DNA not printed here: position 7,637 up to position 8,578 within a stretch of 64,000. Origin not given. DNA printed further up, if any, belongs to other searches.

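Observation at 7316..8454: Lower-GC two-gene island next to mfd: HEPN-like Rx4H protein coupled to an unknown partner (candidate novel TA/abortive-infection module)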

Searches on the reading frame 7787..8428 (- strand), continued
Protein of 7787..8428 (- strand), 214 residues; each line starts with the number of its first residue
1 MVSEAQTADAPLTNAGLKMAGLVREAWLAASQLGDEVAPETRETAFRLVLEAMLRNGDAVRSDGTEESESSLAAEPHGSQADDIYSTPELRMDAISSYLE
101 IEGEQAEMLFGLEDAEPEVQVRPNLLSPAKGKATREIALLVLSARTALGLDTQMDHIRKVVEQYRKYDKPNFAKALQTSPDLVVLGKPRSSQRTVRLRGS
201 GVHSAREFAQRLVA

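Call 49: find_encoding_contigs(protein=P0270, flank=5000, max_places=2)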
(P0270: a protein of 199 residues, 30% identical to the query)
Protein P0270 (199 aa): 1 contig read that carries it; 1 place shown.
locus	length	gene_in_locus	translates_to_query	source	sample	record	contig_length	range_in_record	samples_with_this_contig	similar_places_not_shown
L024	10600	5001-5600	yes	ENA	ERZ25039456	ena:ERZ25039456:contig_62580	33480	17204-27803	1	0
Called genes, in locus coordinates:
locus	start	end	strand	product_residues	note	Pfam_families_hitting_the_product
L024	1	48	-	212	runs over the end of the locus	-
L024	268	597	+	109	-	PF01022:HTH_5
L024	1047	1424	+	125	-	PF00903:Glyoxalase, PF13669:Glyoxalase_4 (faint), PF18029:Glyoxalase_6, PF22677:Ble-like_N (weak)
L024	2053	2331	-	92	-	PF08281:Sigma70_r4_2 (weak), PF00196:GerE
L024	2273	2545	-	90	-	-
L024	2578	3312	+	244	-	-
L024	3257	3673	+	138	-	-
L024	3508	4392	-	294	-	-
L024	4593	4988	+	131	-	-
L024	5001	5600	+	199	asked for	-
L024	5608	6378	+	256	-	-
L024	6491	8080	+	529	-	PF01663:Phosphodiest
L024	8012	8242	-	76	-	-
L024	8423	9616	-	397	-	PF07676:PD40 (faint), PF00930:DPPIV_N (faint), PF26549:Tricorn_N (faint)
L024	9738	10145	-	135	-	PF04542:Sigma70_r2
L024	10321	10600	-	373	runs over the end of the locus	PF25174:Beta-prop_THOC3 (faint), PF00930:DPPIV_N (faint), PF12894:ANAPC4_WD40 (faint), PF26549:Tricorn_N, PF26550:Tricorn_2nd (weak), PF07676:PD40 (weak)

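Call 50: search_protein_families(library=padloc, proteins=[L020:5588-6442:+, L022:5558-6442:+, L024:5608-6375:+, P0172, P0229, P0270], max_evalue=1)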
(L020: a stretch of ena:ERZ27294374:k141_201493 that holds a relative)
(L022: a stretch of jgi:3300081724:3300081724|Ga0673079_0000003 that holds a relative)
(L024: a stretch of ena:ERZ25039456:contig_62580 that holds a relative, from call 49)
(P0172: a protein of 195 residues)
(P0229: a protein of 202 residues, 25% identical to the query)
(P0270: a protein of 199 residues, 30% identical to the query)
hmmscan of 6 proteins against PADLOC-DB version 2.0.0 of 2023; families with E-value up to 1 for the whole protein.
L020:5588-6442:+ (285 aa): 1 family
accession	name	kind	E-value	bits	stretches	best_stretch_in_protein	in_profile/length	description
PDLC01720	Csa3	-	0.032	12.8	1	56-97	60-94/118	Csa3_1_CAS-I-II-III-IV-V-VI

L022:5558-6442:+ (295 aa): 0 families

L024:5608-6375:+ (256 aa): 3 families
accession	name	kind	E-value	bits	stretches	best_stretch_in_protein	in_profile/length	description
PDLC04869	PDC-S05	-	1.8e-06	25.4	1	139-233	200-290/306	-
PDLC04879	PDC-S05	-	0.00015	19.4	1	151-229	196-272/285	-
PDLC02614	DrmC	-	0.047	11.5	1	159-214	61-116/153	DrmC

P0172 (195 aa): 0 families

P0229 (202 aa): 0 families

P0270 (199 aa): 0 families

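Call 51: search_protein_families(library=pfam, proteins=[L020:5588-6442:+, L022:5558-6442:+, L024:5608-6375:+], max_evalue=1)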
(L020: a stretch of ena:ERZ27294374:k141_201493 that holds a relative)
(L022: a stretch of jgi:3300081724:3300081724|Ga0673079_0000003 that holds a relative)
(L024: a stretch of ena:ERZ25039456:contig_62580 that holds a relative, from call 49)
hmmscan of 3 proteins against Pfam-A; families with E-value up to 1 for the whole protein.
L020:5588-6442:+ (285 aa): 1 family
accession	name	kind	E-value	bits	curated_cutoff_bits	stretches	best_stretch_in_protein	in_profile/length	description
PF25051.1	WHD_MCM8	-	0.13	12.7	26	1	18-72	17-69/80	MCM8 winged helix domain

L022:5558-6442:+ (295 aa): 0 families

L024:5608-6375:+ (256 aa): 0 families

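Call 53: search_dna_similar(query=P0172, collection=plasmids, mode=protein, max_evalue=0.001)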
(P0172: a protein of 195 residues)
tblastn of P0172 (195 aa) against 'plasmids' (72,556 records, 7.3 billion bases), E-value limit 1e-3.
No match.

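Call 54: search_dna_similar(query=P0172, collection=phages, mode=protein, max_evalue=0.001)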
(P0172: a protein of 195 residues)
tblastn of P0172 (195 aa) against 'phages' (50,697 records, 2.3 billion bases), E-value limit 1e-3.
No match.

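Call 55: find_related_loci(query=A1, collection=viral_contigs, flank=5000)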
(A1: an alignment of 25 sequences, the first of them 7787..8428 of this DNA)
Query A1 (214 aa) in viral_contigs; peptide patterns used: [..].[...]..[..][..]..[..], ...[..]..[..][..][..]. (x = any residue, [..] = any of these).
35 stretches matched a pattern, but none encodes a relative of the query by tblastn (E <= 1e-3).

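Call 56: find_related_loci(query=A1, collection=metagenome_contigs, flank=5000)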
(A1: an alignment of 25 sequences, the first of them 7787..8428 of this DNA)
Query A1 (214 aa) in metagenome_contigs; peptide patterns used: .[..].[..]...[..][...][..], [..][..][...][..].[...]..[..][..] (x = any residue, [..] = any of these).
428 stretches matched a pattern; 14 encode a relative of the query (tblastn E <= 1e-3); 14 distinct loci.
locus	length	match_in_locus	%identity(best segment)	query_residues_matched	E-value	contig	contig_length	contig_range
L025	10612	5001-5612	55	11-214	4e-60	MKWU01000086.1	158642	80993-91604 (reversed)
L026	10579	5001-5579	36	18-214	5e-24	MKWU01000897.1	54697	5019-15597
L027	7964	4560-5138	36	18-214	5e-24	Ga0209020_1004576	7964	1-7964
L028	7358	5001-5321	36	109-213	3e-15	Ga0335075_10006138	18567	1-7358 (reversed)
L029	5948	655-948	43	116-213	2e-13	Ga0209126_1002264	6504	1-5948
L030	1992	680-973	43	116-213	1e-13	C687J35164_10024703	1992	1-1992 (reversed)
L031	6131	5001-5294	43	116-213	2e-13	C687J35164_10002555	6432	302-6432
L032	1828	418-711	43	116-213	1e-13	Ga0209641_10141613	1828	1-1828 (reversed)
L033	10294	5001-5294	43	116-213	2e-13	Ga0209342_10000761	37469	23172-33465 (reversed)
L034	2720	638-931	43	116-213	1e-13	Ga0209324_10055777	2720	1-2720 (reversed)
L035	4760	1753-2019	38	119-205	6e-11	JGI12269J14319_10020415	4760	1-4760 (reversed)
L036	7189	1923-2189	38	119-205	6e-11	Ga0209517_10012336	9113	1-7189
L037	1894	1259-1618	30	95-213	1e-9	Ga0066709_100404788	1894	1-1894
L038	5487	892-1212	30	109-214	3e-9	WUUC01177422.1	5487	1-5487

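Call 67: find_encoding_contigs(protein=P0067, flank=5000, max_places=2)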
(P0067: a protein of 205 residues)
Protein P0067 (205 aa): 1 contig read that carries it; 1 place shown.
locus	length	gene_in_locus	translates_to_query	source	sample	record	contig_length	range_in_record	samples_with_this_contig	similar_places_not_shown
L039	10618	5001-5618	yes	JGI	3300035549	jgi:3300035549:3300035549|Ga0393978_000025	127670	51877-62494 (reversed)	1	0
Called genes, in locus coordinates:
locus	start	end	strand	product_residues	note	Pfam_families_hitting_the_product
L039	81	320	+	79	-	-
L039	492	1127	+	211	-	PF14595:Thioredoxin_9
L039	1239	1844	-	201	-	PF01066:CDP-OH_P_transf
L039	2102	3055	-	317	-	PF13439:Glyco_transf_4, PF13579:Glyco_trans_4_4, PF20706:GT4-conflict (faint), PF00534:Glycos_transf_1, PF13692:Glyco_trans_1_4, PF13524:Glyco_trans_1_2 (weak)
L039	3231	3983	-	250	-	PF02811:PHP (weak), PF13263:PHP_C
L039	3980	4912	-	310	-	PF03279:Lip_A_acyltrans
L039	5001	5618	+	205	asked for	-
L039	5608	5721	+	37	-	-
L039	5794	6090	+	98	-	PF09509:Hypoth_Ymh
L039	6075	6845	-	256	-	PF03279:Lip_A_acyltrans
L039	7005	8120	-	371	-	PF01658:Inos-1-P_synth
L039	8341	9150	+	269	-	PF00459:Inositol_P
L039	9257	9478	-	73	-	-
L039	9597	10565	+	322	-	-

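Call 83: search_solved_structures(query=L020:5588-6442:+, max_evalue=10, show_alignments=1)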
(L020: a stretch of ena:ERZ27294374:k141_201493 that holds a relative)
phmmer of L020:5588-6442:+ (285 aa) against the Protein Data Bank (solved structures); distinct sequences matched with E-value up to 10: 2.
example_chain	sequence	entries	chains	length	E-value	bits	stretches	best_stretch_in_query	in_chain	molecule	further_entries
6hzf_B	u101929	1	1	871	1.8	11.1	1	46-100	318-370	BPa0997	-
6hzf_A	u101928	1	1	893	1.8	11.1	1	46-100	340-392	BPa0997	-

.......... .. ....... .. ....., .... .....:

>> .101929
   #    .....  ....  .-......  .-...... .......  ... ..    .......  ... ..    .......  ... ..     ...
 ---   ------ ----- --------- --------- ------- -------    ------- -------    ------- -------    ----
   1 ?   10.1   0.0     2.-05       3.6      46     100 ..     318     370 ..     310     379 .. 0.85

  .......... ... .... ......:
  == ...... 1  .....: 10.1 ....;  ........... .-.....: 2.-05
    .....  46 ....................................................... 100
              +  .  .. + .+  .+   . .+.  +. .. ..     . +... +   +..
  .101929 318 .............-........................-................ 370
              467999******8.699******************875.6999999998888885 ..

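Call 84: search_protein_families(library=ncbifam, proteins=[L020:5588-6442:+, L022:5558-6442:+, L024:5608-6375:+, L038:1275-2111:+, L036:2225-2842:+, P0172], max_evalue=1)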
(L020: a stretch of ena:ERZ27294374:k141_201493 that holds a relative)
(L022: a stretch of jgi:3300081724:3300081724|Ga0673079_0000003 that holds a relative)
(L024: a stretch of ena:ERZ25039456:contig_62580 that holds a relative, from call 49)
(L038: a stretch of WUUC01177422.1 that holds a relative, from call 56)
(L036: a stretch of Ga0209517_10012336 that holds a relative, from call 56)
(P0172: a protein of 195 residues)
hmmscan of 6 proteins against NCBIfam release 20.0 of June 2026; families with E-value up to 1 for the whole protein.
L020:5588-6442:+ (285 aa): 1 family
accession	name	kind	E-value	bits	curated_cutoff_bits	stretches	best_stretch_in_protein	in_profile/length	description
NF033788.1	HTH_metalloreg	subfamily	0.069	13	55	1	43-84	28-68/77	metalloregulator ArsR/SmtB family transcription factor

L022:5558-6442:+ (295 aa): 0 families

L024:5608-6375:+ (256 aa): 0 families

L038:1275-2111:+ (279 aa): 1 family
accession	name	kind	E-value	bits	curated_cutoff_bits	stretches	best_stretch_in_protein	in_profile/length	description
NF033788.1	HTH_metalloreg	subfamily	0.019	14.8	55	1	19-64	26-71/77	metalloregulator ArsR/SmtB family transcription factor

L036:2225-2842:+ (206 aa): 0 families

P0172 (195 aa): 0 families

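Call 89: find_encoding_contigs(protein=P0002, flank=6000, max_places=1)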
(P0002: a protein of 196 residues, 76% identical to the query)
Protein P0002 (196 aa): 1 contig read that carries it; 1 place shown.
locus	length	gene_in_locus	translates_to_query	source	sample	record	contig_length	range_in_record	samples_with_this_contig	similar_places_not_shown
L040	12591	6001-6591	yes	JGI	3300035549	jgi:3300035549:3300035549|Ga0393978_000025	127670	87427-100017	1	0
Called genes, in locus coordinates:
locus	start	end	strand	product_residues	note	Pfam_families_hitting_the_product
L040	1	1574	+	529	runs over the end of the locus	PF00581:Rhodanese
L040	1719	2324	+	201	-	PF01195:Pept_tRNA_hydro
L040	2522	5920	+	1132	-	PF17757:UvrB_inter, PF02559:CarD_TRCF_RID, PF00270:DEAD, PF04851:ResIII, PF00271:Helicase_C, PF03461:TRCF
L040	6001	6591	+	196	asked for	-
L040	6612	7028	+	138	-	PF09509:Hypoth_Ymh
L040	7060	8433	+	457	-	PF01699:Na_Ca_ex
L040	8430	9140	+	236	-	PF02596:DUF169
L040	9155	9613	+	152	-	PF19315:MC_hydratase, PF01575:MaoC_dehydratas, PF13452:FAS1_DH_region (weak)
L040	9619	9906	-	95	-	-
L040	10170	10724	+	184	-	PF02627:CMD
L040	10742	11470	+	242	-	PF12697:Abhydrolase_6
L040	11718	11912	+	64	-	-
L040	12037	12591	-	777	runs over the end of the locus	PF01315:Ald_Xan_dh_C, PF02738:MoCoBD_1, PF20256:MoCoBD_2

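Call 90: find_encoding_contigs(protein=P0001, flank=3000, max_places=2)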
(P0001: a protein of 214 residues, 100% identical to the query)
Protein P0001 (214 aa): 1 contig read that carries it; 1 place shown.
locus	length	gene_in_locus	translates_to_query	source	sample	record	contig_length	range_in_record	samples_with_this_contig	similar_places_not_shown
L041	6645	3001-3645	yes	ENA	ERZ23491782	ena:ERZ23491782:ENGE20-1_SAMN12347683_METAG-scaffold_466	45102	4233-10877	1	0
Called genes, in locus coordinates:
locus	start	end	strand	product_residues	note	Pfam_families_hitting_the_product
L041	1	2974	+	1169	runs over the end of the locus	PF17757:UvrB_inter, PF02559:CarD_TRCF_RID, PF00270:DEAD, PF04851:ResIII, PF00271:Helicase_C, PF03461:TRCF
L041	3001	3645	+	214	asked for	-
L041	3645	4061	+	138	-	PF09509:Hypoth_Ymh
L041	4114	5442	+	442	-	PF01699:Na_Ca_ex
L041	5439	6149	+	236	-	PF02596:DUF169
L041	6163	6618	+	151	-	PF19315:MC_hydratase, PF01575:MaoC_dehydratas, PF13452:FAS1_DH_region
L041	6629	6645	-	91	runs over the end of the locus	-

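Call 94: search_protein_families(library=pfam, proteins=[L001:1378-2385:+], max_evalue=0.001)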
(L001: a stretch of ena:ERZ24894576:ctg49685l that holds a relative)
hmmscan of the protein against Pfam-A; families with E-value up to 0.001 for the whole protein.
L001:1378-2385:+ (336 aa): 0 families
